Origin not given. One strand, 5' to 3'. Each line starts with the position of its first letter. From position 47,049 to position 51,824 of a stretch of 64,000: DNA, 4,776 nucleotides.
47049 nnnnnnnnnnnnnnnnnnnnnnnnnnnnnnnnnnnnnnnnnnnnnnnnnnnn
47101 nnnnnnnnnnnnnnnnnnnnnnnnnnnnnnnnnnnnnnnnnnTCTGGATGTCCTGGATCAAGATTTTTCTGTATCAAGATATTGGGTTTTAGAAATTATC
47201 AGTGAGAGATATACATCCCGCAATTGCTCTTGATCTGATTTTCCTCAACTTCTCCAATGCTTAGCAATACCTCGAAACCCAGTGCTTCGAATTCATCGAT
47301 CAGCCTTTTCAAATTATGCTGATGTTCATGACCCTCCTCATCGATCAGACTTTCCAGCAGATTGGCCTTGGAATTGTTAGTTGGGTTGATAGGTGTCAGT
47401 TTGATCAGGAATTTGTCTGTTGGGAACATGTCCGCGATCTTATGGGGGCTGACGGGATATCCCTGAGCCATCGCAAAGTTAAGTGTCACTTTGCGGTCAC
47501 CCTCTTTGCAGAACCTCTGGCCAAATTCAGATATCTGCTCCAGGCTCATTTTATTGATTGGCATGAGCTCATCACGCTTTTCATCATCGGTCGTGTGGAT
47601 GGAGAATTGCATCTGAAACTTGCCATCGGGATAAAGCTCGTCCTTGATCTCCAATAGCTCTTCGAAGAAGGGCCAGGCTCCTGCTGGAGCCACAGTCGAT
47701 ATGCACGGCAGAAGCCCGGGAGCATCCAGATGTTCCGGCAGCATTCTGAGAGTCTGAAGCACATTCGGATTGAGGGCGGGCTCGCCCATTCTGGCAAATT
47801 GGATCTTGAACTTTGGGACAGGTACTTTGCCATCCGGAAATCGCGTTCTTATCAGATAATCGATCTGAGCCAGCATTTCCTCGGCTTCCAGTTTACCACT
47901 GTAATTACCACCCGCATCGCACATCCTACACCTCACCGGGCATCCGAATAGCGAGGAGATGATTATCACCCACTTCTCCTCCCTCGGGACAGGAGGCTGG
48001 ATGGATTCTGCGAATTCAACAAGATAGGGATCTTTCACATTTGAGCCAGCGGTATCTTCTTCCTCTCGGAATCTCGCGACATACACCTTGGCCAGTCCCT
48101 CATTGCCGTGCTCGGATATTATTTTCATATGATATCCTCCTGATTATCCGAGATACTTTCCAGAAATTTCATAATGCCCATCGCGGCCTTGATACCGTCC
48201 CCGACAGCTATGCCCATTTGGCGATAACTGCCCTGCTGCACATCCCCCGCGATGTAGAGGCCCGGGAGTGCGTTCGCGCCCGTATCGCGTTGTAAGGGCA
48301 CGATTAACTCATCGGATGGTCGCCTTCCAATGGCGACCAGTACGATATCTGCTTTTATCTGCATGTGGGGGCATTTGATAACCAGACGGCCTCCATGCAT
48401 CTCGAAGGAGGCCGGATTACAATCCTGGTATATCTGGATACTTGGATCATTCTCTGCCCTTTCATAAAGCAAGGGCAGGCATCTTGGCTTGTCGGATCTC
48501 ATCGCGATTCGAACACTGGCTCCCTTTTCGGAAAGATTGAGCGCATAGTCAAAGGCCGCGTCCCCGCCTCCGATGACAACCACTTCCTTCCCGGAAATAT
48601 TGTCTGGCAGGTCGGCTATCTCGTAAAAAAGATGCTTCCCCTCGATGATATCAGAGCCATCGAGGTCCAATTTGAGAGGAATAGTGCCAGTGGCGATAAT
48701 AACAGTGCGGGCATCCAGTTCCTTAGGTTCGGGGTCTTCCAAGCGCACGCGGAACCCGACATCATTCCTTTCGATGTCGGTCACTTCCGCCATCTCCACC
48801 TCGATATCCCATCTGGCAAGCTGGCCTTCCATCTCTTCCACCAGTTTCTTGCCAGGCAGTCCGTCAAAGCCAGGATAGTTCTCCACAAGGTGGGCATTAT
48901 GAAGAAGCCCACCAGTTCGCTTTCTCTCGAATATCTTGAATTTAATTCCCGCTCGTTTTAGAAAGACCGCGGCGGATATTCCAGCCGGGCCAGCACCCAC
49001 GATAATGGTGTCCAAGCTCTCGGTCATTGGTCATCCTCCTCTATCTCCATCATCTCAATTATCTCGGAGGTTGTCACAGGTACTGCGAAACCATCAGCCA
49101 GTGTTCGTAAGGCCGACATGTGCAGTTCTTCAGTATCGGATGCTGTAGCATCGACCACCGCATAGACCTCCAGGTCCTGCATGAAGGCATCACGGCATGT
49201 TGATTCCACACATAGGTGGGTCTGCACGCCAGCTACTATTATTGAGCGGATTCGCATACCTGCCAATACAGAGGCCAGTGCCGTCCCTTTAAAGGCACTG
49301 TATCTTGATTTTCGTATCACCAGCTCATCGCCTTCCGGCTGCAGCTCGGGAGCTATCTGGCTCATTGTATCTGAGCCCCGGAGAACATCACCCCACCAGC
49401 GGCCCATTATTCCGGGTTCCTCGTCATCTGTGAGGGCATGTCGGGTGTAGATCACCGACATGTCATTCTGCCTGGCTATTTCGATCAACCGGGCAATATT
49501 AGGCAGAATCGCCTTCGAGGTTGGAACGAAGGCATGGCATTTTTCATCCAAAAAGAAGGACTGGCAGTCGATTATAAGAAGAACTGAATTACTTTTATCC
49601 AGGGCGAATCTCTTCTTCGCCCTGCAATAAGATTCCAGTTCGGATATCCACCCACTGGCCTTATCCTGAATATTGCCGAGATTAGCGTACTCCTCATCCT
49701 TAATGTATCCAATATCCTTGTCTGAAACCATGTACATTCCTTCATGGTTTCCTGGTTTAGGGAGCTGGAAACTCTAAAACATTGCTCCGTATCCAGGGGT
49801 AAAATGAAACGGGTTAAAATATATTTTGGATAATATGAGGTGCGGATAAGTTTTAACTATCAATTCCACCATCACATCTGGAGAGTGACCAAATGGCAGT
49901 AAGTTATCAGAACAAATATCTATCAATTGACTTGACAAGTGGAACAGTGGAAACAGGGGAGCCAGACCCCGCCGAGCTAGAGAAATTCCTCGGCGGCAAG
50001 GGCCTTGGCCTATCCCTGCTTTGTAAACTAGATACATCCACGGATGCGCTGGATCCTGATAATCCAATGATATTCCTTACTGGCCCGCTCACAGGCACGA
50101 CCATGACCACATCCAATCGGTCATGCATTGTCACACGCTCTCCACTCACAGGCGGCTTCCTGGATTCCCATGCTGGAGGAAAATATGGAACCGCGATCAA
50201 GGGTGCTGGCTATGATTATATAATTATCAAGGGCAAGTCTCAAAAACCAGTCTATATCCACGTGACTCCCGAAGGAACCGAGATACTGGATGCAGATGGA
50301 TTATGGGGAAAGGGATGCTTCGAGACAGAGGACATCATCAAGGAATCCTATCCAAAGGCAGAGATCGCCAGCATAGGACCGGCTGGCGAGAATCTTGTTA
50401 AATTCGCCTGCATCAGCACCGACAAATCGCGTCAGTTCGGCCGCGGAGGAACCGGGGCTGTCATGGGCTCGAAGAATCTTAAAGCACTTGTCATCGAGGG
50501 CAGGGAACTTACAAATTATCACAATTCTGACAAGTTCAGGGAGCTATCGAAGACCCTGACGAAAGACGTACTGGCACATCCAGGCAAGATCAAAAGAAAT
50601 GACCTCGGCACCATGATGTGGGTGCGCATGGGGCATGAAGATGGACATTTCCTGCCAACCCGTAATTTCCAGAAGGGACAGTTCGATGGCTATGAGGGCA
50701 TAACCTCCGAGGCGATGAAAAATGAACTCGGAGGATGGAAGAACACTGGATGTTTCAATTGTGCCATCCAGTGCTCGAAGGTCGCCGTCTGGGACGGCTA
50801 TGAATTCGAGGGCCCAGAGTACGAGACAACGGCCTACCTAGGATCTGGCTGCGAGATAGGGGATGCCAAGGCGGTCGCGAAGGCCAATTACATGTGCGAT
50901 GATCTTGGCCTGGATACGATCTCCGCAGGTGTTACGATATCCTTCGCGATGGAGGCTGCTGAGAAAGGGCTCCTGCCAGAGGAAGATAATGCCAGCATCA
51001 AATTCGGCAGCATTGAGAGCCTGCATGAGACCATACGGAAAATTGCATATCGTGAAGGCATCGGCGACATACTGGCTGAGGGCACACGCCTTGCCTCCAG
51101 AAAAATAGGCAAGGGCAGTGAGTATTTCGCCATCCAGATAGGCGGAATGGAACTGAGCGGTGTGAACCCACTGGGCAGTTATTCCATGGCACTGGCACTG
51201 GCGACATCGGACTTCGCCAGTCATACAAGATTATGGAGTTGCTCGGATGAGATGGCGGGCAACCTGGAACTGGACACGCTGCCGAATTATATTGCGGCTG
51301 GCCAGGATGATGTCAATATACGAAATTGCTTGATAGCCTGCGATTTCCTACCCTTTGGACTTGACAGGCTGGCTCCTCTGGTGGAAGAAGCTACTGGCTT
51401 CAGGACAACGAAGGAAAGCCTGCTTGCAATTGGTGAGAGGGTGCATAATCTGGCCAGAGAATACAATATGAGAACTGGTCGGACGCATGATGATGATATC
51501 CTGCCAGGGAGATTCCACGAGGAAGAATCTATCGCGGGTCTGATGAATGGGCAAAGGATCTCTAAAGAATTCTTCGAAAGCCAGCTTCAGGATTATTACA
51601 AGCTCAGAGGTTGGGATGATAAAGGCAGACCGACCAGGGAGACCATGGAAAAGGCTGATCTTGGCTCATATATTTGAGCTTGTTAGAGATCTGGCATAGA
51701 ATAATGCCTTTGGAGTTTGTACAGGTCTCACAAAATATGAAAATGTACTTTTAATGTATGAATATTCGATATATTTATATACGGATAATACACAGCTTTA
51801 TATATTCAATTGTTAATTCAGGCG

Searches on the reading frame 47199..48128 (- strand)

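Call 3: search_protein_families(library=pfam, proteins=[window:47199-48128:-], max_evalue=0.1)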
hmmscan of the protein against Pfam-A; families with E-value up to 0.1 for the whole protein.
window:47199-48128:- (309 aa): 1 family
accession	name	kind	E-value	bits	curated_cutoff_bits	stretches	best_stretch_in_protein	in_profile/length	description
PF04055.27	Radical_SAM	-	8.6e-05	23.2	29.5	1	60-210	4-140/166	Radical SAM superfamily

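Call 4: search_protein_families(library=ncbifam, proteins=[window:47199-48128:-], max_evalue=0.1)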
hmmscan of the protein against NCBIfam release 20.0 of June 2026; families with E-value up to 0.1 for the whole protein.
window:47199-48128:- (309 aa): 9 families
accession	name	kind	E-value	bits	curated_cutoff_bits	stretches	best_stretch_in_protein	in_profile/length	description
TIGR00048.1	rRNA_mod_RlmN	equivalog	5.3e-14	51.9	290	1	47-254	99-302/355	dual-specificity RNA methyltransferase RlmN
NF000424.4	CfrAB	exception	1.1e-12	48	530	1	56-228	100-260/338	Cfr family 23S rRNA (adenine(2503)-C(8))-methyltransferase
TIGR04432.1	rSAM_Cfr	equivalog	4.1e-12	46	550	1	56-228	102-262/341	Cfr family 23S rRNA (adenine(2503)-C(8))-methyltransferase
NF011024.0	PRK14453.1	equivalog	7.4e-12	45.2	468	1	56-227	104-263/348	23S rRNA (adenine(2503)-C(8))-methyltransferase Cfr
NF008396.0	PRK11194.1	equivalog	1.4e-08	34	633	1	47-253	104-312/379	dual-specificity RNA methyltransferase RlmN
NF011034.0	PRK14464.1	equivalog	2.8e-08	32.9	422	1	55-226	98-255/348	RNA methyltransferase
NF011040.0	PRK14470.1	equivalog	7.7e-07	28.9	441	1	50-228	94-261/338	ribosomal RNA large subunit methyltransferase N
NF011031.0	PRK14461.1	equivalog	0.00025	20.2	601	1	172-233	229-291/372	ribosomal RNA large subunit methyltransferase N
TIGR04349.1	rSAM_QueE_gams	hypoth_equivalog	0.017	14.8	300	1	56-88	22-56/210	7-carboxy-7-deazaguanine synthase QueE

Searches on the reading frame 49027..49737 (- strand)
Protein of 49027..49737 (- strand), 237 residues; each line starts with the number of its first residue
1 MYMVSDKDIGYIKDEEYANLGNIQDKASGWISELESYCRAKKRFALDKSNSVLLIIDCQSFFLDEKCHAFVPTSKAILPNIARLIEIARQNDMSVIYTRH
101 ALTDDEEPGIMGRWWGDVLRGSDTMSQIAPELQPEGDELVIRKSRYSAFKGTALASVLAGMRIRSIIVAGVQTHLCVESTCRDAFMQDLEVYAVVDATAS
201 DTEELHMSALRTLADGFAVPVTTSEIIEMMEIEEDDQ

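Call 63: search_protein_families(library=pfam, proteins=[window:49027-49737:-], max_evalue=0.001)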
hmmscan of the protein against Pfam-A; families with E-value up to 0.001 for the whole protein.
window:49027-49737:- (237 aa): 1 family
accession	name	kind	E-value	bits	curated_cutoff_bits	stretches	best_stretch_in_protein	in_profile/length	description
PF00857.26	Isochorismatase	-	3.1e-43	148.3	27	1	51-224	1-174/175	Isochorismatase domain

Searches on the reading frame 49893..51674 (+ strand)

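Call 63: search_protein_families(library=pfam, proteins=[window:49893-51674:+], max_evalue=0.001)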
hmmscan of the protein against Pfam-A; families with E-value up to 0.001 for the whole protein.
window:49893-51674:+ (594 aa): 2 families
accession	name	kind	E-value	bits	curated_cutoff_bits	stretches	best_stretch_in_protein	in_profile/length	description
PF01314.23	AFOR_C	-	7.1e-102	341.8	27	1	218-590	2-385/385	Aldehyde ferredoxin oxidoreductase, domains 2 & 3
PF02730.20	AFOR_N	-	1.8e-74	250.3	29.8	1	8-203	2-198/199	Aldehyde ferredoxin oxidoreductase, N-terminal domain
